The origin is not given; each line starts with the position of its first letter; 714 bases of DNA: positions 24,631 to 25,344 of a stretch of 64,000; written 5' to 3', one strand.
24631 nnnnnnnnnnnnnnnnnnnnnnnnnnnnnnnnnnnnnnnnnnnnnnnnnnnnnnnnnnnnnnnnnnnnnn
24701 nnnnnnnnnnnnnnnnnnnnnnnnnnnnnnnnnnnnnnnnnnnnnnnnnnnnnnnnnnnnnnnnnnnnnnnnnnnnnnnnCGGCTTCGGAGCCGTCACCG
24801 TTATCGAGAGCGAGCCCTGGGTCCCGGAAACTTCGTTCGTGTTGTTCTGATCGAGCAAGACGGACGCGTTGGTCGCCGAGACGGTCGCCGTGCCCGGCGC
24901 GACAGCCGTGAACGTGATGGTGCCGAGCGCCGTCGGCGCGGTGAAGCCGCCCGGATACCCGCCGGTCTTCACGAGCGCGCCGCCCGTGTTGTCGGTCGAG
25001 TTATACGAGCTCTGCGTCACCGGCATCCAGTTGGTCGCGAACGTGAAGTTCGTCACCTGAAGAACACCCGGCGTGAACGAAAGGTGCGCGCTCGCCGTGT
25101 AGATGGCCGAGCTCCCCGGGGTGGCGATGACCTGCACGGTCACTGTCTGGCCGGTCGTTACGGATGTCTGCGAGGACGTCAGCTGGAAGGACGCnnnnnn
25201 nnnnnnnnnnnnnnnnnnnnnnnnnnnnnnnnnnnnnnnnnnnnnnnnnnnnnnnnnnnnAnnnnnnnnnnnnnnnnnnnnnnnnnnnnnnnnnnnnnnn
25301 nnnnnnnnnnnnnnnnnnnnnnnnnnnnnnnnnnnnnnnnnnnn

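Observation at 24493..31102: Adjacent cohesin and dockerin proteins: a minimal cellulosome-like docking pair attached to a giant CE4/Ig-repeat surface protein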

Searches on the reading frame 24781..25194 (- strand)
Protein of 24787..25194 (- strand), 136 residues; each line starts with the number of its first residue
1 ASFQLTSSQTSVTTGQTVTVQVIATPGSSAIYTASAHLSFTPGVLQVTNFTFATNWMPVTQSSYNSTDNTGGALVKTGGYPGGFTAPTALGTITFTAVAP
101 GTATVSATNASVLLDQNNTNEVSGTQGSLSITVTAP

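Call 10: find_homologous_proteins(query=window:24787-25194:-, max_evalue=0.01)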
Query window:24787-25194:- (136 aa): 3 proteins with E <= 0.01 among 168 candidates.
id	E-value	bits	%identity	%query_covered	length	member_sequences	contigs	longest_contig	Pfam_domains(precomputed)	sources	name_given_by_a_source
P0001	6.2e-43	164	62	99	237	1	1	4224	PF00963.25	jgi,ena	-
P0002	9.0e-32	128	49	98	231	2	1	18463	PF00963.25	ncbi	ncbi:MAG: cohesin domain-containing protein [Candidatus Paceibacterota bacterium]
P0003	4.5e-25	106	50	87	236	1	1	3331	-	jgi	jgi:hypothetical protein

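Call 13: search_protein_families(library=pfam, proteins=[P0001, P0002, P0003], max_evalue=10)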
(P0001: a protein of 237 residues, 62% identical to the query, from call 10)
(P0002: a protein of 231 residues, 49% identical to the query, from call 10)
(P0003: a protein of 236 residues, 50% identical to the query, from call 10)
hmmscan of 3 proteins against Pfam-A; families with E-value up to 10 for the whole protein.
P0001 (237 aa): 5 families
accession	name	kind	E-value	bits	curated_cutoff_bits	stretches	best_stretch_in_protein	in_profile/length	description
PF00963.24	Cohesin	-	5.2e-06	27.2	24.1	1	14-133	2-129/139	Cohesin domain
PF06280.18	fn3_5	-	0.0068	17.5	27.6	1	11-41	54-86/112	Fn3-like domain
PF13567.11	DUF4131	-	0.13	12.4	31.6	1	204-234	21-52/165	Domain of unknown function (DUF4131)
PF02368.24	Big_2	-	0.41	11.1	22.8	1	11-39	3-31/79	Bacterial Ig-like domain (group 2)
PF14316.11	DUF4381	-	1.8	9.3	27.2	1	209-233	17-45/145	Domain of unknown function (DUF4381)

P0002 (231 aa): 3 families
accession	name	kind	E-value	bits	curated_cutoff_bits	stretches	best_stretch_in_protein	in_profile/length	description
PF00963.24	Cohesin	-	8.9e-10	39.3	24.1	1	9-136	2-139/139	Cohesin domain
PF02656.20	DUF202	-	0.83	10.6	23.4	1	178-228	16-66/68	Domain of unknown function (DUF202)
PF18888.5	DUF5650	-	5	7.3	25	0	91-117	18-44/55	Repeat of unknown function (DUF5650)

P0003 (236 aa): 2 families
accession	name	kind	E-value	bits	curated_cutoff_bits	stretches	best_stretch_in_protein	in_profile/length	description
PF00963.24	Cohesin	-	0.00014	22.5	24.1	1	37-151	11-137/139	Cohesin domain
PF20477.3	DUF6719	-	0.14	12.4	27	1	6-44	4-43/78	Family of unknown function (DUF6719)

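Call 17: find_encoding_contigs(protein=P0002, flank=10000, max_places=4)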
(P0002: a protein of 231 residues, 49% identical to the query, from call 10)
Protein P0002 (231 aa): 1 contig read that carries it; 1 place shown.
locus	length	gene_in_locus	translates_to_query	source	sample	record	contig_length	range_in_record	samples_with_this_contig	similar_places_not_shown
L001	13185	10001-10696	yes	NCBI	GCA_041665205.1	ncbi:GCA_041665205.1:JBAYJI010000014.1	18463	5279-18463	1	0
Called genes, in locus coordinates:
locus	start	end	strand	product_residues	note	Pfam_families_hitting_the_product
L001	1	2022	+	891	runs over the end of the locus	PF02861:Clp_N, PF23569:NBD_SMAX1, PF00004:AAA, PF17871:AAA_lid_9, PF00004:AAA (weak), PF07724:AAA_2, PF07728:AAA_5, PF10431:ClpB_D2-small, +6 more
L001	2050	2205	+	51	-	PF00471:Ribosomal_L33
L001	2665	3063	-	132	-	-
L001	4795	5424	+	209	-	-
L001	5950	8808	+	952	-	PF13205:Big_5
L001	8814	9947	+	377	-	-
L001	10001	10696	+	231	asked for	PF00963:Cohesin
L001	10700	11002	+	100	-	PF20619:DUF6804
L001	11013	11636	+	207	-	-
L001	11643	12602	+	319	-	-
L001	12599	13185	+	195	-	PF03235:GmrSD_N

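Call 20: find_encoding_contigs(protein=P0001, flank=10000, max_places=4)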
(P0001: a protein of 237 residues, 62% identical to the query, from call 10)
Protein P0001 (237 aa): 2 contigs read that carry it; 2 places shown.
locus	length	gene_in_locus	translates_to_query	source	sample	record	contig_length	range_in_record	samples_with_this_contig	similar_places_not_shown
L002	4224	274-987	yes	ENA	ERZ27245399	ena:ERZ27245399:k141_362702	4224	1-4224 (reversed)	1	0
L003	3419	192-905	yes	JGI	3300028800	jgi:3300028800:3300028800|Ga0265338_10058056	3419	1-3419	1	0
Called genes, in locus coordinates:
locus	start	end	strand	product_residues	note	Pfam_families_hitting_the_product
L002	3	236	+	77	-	?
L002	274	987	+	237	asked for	PF00963:Cohesin (weak)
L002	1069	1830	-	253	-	PF03332:PMM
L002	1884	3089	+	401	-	PF08323:Glyco_transf_5, PF13579:Glyco_trans_4_4, PF13439:Glyco_transf_4, PF20706:GT4-conflict, PF00534:Glycos_transf_1, PF13692:Glyco_trans_1_4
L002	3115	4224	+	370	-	?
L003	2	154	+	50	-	?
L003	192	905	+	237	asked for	PF00963:Cohesin (weak)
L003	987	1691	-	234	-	PF03332:PMM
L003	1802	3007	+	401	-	PF08323:Glyco_transf_5, PF13579:Glyco_trans_4_4, PF13439:Glyco_transf_4, PF20706:GT4-conflict, PF00534:Glycos_transf_1, PF13692:Glyco_trans_1_4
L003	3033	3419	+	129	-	?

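Call 21: find_encoding_contigs(protein=P0003, flank=10000, max_places=4)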
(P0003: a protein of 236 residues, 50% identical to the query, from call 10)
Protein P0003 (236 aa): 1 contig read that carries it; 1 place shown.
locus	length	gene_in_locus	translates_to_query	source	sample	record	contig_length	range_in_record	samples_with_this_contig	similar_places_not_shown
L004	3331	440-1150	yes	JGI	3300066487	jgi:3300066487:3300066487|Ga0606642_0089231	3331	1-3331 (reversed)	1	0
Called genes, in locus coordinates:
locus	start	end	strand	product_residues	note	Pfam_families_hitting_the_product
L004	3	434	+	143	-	?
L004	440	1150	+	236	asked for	-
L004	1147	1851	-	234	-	PF01479:S4, PF00849:PseudoU_synth_2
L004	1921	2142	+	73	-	-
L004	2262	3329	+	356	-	?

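Call 28: search_solved_structures(query=A2, max_evalue=10, show_alignments=2)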
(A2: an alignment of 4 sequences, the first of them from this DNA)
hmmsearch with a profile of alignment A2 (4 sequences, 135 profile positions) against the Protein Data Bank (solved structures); distinct sequences matched with E-value up to 10: 1.
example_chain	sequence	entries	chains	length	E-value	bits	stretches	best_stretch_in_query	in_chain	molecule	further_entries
5if6_A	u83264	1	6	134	1.5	11.9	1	66-103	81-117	OHP9_1c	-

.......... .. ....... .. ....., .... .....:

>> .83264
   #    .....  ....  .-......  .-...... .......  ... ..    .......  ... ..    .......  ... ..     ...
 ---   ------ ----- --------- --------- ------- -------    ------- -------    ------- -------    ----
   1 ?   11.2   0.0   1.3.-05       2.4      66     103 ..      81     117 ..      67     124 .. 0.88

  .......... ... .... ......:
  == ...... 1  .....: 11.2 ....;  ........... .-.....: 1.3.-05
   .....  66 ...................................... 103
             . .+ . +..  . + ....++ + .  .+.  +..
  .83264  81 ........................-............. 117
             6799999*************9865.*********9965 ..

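Call 36: search_protein_representatives(alignment_id=A2)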
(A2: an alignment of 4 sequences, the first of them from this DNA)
Query: 4 sequences, 135 profile positions. Proteins with E-value up to 0.001 (for the whole library): 2402; up to 1e-10: 793; up to 1e-30: 206. The best 150 are listed.
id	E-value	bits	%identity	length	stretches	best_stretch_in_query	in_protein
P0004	1.3e-53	196.7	-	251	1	1-135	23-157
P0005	6.2e-51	188.0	-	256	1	1-132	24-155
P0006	3.8e-45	169.3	-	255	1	1-134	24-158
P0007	4.7e-45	169.0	-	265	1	1-131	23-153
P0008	9.0e-45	168.1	-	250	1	1-134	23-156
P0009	4.9e-44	165.7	-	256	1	2-135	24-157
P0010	6.9e-44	165.2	-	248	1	1-133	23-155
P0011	7.3e-44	165.1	-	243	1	2-134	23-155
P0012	1.5e-43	164.1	-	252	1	1-135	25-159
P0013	4.6e-43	162.5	-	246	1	1-133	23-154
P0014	5.0e-43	162.4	-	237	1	1-133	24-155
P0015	8.2e-43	161.7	-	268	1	2-135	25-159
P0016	1.1e-42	161.3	-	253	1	1-135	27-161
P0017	1.3e-42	161.0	-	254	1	1-134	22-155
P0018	2.7e-42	160.0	-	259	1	2-134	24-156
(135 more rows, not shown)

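Call 39: find_related_loci(query=A2, collection=genome_contigs, flank=8000)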
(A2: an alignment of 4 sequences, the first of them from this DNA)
Query A2 (135 aa) in genome_contigs; peptide patterns used: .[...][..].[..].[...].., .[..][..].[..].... (x = any residue, [..] = any of these).
161 stretches matched a pattern; 37 encode a relative of the query (tblastn E <= 1e-3); 37 distinct loci.
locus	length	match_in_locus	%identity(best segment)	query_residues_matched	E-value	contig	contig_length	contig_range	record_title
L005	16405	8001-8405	48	1-135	2e-41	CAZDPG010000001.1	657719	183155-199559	MAG TPA_asm: uncultured Candidatus Saccharibacteria bacterium isolate SRP062349_co2_30 genome assembly, contig: NODE_5_l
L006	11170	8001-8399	49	1-133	4e-39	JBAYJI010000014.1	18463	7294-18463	MAG: Candidatus Paceibacterota bacterium isolate SO_2016_GW1_52 scaffold05172_OW334_2016, whole genome shotgun sequence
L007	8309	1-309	47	32-134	1e-30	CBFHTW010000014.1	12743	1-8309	MAG: Minisyncoccia bacterium isolate Co_bin_102_indstr genome assembly, contig: Co_bin_102_indstr_c14, whole genome shot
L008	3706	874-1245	41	1-124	5e-30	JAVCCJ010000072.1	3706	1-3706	MAG: Candidatus Zapsychrus exili isolate MAG_3300035698_1555 Ga0374944_168746, whole genome shotgun sequence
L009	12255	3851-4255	42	1-135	7e-30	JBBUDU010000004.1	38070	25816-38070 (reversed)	MAG: Patescibacteria group bacterium isolate H41-bin073_1 H41_bin073_1_000000000004, whole genome shotgun sequence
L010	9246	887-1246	42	5-124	8e-30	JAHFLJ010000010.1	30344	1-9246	MAG: Candidatus Liptonbacteria bacterium isolate nzgw430 NODE_490_length_30345_cov_5.972042, whole genome shotgun sequen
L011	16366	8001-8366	46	11-132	1e-28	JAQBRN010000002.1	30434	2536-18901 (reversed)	MAG: Parcubacteria group bacterium isolate RYN_400 scaffold_2865745, whole genome shotgun sequence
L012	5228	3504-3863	38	1-120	3e-28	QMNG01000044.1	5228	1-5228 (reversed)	MAG: candidate division Kazan bacterium isolate B79_G16 B79_Guay16_scaffold_17325, whole genome shotgun sequence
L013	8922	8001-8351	45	5-120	2e-26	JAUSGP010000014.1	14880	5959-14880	MAG: bacterium isolate E14_metabat.bin.13 E14_k141_1248885, whole genome shotgun sequence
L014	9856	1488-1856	41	2-124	2e-26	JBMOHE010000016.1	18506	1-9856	MAG: Patescibacteria group bacterium isolate Deming_bin.335 contig7929, whole genome shotgun sequence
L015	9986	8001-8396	37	1-133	1e-25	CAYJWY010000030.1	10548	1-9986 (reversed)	MAG TPA_asm: uncultured Gammaproteobacteria bacterium isolate ERP125453_co1_482 genome assembly, contig: NODE_7323_lengt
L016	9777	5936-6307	44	1-124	2e-25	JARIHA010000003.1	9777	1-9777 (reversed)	MAG: Candidatus Taylorbacteria bacterium isolate CullarsAll.DT.40 k141_1064770, whole genome shotgun sequence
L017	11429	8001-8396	43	1-134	3e-25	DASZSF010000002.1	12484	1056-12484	MAG TPA_asm: Candidatus Paceibacterota bacterium isolate SMAG_U6043 k141_414273, whole genome shotgun sequence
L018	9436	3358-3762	38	1-135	7e-25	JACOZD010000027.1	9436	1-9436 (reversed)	MAG: Candidatus Taylorbacteria bacterium isolate NC_groundwater_196_Ag_S-0.1um_53_10 S4_GD2017_2_S1_scaffold_5058, whole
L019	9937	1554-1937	45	5-135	1e-24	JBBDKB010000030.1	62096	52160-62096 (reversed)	MAG: Candidatus Paceibacterota bacterium isolate LejiaA_45_34 Lejia_A_858_length_62096_cov_20, whole genome shotgun sequ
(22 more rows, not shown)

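Call 46: search_protein_families(library=pfam, alignment_id=A3, max_evalue=0.001)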
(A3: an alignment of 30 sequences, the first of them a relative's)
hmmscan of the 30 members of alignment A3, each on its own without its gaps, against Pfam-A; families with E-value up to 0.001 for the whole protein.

A. member 1, L016:2577-5855:+ (1093 aa): 2 families
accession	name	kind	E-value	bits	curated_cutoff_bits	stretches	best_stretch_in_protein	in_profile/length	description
PF13385.13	Laminin_G_3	-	2e-17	64.2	27.6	1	307-451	6-150/151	Concanavalin A-like lectin/glucanases superfamily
PF00404.24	Dockerin_1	-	8.9e-06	26.3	22.9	1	1045-1089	2-53/57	Dockerin type I domain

B. families by the number of members that match (of 30 scanned): 23 families
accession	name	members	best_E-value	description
PF00404.24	Dockerin_1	19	1.6e-09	Dockerin type I domain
PF13290.12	CHB_HEX_C_1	8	4.8e-16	Chitobiase/beta-hexosaminidase C-terminal domain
PF13287.12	Fn3_assoc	8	2.6e-13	Fn3 associated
PF00036.39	EF-hand_1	6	8.3e-08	EF hand domain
PF13202.12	EF-hand_5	6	5.4e-05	EF hand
PF16403.11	Bact_surface_Ig-like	4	3.7e-18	Bacterial surface protein, Ig-like domain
PF00082.27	Peptidase_S8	3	7.9e-56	Subtilase family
PF16410.10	DUF5018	2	1.1e-23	Domain of unknown function (DUF5018)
PF22148.1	Fervidolysin_NPro-like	2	3.8e-12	Fervidolysin N-terminal prodomain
PF22243.2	DUF5018-rel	2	6.7e-10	DUF5018-related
PF16656.11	Pur_ac_phosph_N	2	1.2e-06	Purple acid Phosphatase, N-terminal domain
PF13405.12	EF-hand_6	2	0.00017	EF-hand domain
PF13499.12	EF-hand_7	2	0.00025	EF-hand domain pair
PF18657.6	YDG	1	1.1e-98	YDG domain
PF01522.26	Polysacc_deac_1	1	1.8e-22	Polysaccharide deacetylase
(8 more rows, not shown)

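Call 52: search_protein_families(library=pfam, alignment_id=A5, max_evalue=0.01)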
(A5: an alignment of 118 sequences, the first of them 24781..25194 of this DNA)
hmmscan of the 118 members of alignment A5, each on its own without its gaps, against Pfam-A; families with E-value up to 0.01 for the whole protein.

A. member 1, window:24781-25194:- (138 aa): 0 families

B. families by the number of members that match (of 118 scanned): 15 families
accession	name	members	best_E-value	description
PF00963.24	Cohesin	64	8.9e-10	Cohesin domain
PF02368.24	Big_2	6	4.9e-05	Bacterial Ig-like domain (group 2)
PF06280.18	fn3_5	3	0.0023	Fn3-like domain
PF17410.7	Stevor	2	0.002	Subtelomeric Variable Open Reading frame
PF14927.11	Neurensin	1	6.3e-05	Neurensin/Transmembrane protein 74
PF25667.1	ASFV_P17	1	0.00056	African swine fever virus minor capsid protein p17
PF07987.16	DUF1775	1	0.00092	Domain of unkown function (DUF1775)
PF12669.12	FeoB_associated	1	0.0012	FeoB-associated Cys-rich membrane protein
PF01456.22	Mucin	1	0.0013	Mucin-like glycoprotein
PF22544.2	HYDIN_VesB_CFA65-like_Ig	1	0.0033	HYDIN/CFA65/VesB-like, Ig-like domain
PF13209.11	DUF4017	1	0.0038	Protein of unknown function (DUF4017)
PF25258.1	DUF7859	1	0.0057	Family of unknown function (DUF7859)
PF02009.21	RIFIN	1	0.0062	Rifin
PF09850.14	DotU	1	0.008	Type VI secretion system protein DotU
PF22251.1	PFF1_TM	1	0.0098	Vacuolar membrane protease, transmembrane domain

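Call 55: predict_structure(alignment_id=A5)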
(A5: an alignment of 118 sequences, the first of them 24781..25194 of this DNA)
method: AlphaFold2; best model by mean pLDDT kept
length: 138 residues; sequences in the alignment: 118
mean_pLDDT: 97.7   pTM: 0.90
mean pLDDT of the five models: 97.7, 97.7, 97.6, 97.5, 97.3
residues with pLDDT >= 90: 137; 70-90: 1; 50-70: 0; < 50: 0
segments of 3 or more residues with pLDDT < 50: none
pLDDT, mean of each block of 10 residues (from residue 1): 97 98 98 99 98 97 96 98 98 98 98 98 97 96
secondary structure, 60 per line:
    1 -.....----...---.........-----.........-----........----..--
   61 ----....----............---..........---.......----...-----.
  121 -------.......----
elements in order: E2-6 E11-13 E17-25 E31-39 E45-52 E65-68 E73-84 E88-97 E101-107 E112-114 E128-134

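Call 58: fold_search(model_id=the predicted structure, library=pdb)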
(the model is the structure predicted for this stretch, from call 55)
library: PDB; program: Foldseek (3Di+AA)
matches with E <= 10: 1973; with E <= 0.001: 88
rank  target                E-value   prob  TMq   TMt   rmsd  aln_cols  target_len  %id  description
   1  6kgc_A                2.3e-08  1.00  0.72  0.69   3.6       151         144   16  Crystal structure of CaDoc0917(R49D)-CaCohA2 complex at pH 5.4 (released 2020-07-08)
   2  1g1k_A                3.5e-08  1.00  0.69  0.67   4.0       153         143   17  COHESIN MODULE FROM THE CELLULOSOME OF CLOSTRIDIUM CELLULOLYTICUM (released 2000-11-22)
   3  6kgf_C                5.6e-08  1.00  0.72  0.68   3.4       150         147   17  Crystal structure of CaDoc0917(R16D)-CaCohA2 complex at pH 8.2 (released 2020-07-08)
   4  6kgf_A                1.2e-07  1.00  0.71  0.68   3.7       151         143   16  Crystal structure of CaDoc0917(R16D)-CaCohA2 complex at pH 8.2 (released 2020-07-08)
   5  6kgd_A                1.4e-07  1.00  0.73  0.70   3.4       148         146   18  Crystal structure of CaDoc0917(R49D)-CaCohA2 complex at pH 8.0 (released 2020-07-08)
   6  6kge_A                1.8e-07  1.00  0.70  0.69   3.6       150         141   17  Crystal structure of CaDoc0917(R16D)-CaCohA2 complex at pH 5.5 (released 2020-07-08)
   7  2vn6_A                2.1e-07  1.00  0.66  0.61   4.2       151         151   18  The Clostridium cellulolyticum dockerin displays a dual binding mode for its cohesin partner (released 2008-05-13)
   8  1qzn                  2.2e-07  1.00  0.70  0.58   5.8       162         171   15  Crystal Structure Analysis of a type II cohesin domain from the cellulosome of Acetivibrio cellulolyticus (released 2004-09-21)
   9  3l8q_C                2.2e-07  1.00  0.70  0.31   5.6       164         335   16  Structure analysis of the type II cohesin dyad from the adaptor ScaA scaffoldin of Acetivibrio cellulolyticus (released 2010-05-05)
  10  3l8q_A                2.2e-07  1.00  0.71  0.31   5.9       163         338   16  Structure analysis of the type II cohesin dyad from the adaptor ScaA scaffoldin of Acetivibrio cellulolyticus (released 2010-05-05)
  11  3l8q_D                2.6e-07  1.00  0.71  0.31   5.9       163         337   16  Structure analysis of the type II cohesin dyad from the adaptor ScaA scaffoldin of Acetivibrio cellulolyticus (released 2010-05-05)
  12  2vo8                  3.4e-07  1.00  0.74  0.76   3.3       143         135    9  Cohesin module from Clostridium perfringens ATCC13124 family 33 glycoside hydrolase. (released 2008-09-02)
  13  5k39_A                3.7e-07  1.00  0.68  0.58   5.8       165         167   16  THE TYPE II COHESIN DOCKERIN COMPLEX FROM CLOSTRIDIUM THERMOCELLUM (released 2017-03-29)
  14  2jh2_A                4.2e-07  1.00  0.71  0.74   3.4       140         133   15  X-ray crystal structure of a cohesin-like module from Clostridium perfringens (released 2007-11-06)
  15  2vn5_A                4.6e-07  1.00  0.65  0.64   4.7       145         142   19  The Clostridium cellulolyticum dockerin displays a dual binding mode for its cohesin partner (released 2008-05-20)
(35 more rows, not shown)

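Call 79: find_related_loci(query=A2, collection=metagenome_contigs, flank=3000)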
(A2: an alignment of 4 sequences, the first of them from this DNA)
Query A2 (135 aa) in metagenome_contigs; peptide patterns used: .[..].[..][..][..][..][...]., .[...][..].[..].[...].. (x = any residue, [..] = any of these).
194 stretches matched a pattern; 60 encode a relative of the query (tblastn E <= 1e-3); 60 distinct loci.
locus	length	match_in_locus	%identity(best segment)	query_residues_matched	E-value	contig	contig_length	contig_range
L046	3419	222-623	62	1-134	1e-42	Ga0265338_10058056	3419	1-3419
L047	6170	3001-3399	49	1-133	3e-39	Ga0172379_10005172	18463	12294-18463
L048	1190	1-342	50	20-133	1e-38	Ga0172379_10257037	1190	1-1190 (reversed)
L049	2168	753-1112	44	1-120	4e-32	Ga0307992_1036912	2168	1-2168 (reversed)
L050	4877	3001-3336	50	8-120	3e-31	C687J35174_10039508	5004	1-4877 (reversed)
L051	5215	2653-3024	41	1-124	3e-30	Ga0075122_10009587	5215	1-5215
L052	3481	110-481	44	8-133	2e-29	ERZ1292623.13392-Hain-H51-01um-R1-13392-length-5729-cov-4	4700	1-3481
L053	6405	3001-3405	43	1-134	7e-29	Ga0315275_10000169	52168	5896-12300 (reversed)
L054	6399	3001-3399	41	1-132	1e-27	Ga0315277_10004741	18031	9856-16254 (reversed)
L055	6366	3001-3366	41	12-133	5e-27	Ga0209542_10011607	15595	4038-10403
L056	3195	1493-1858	38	3-124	5e-27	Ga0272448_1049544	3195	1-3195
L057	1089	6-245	54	56-135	2e-27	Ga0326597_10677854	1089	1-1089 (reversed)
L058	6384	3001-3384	43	5-132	3e-26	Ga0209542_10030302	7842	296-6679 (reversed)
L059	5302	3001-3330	42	3-112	4e-26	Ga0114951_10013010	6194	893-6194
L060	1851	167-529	42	5-125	7e-26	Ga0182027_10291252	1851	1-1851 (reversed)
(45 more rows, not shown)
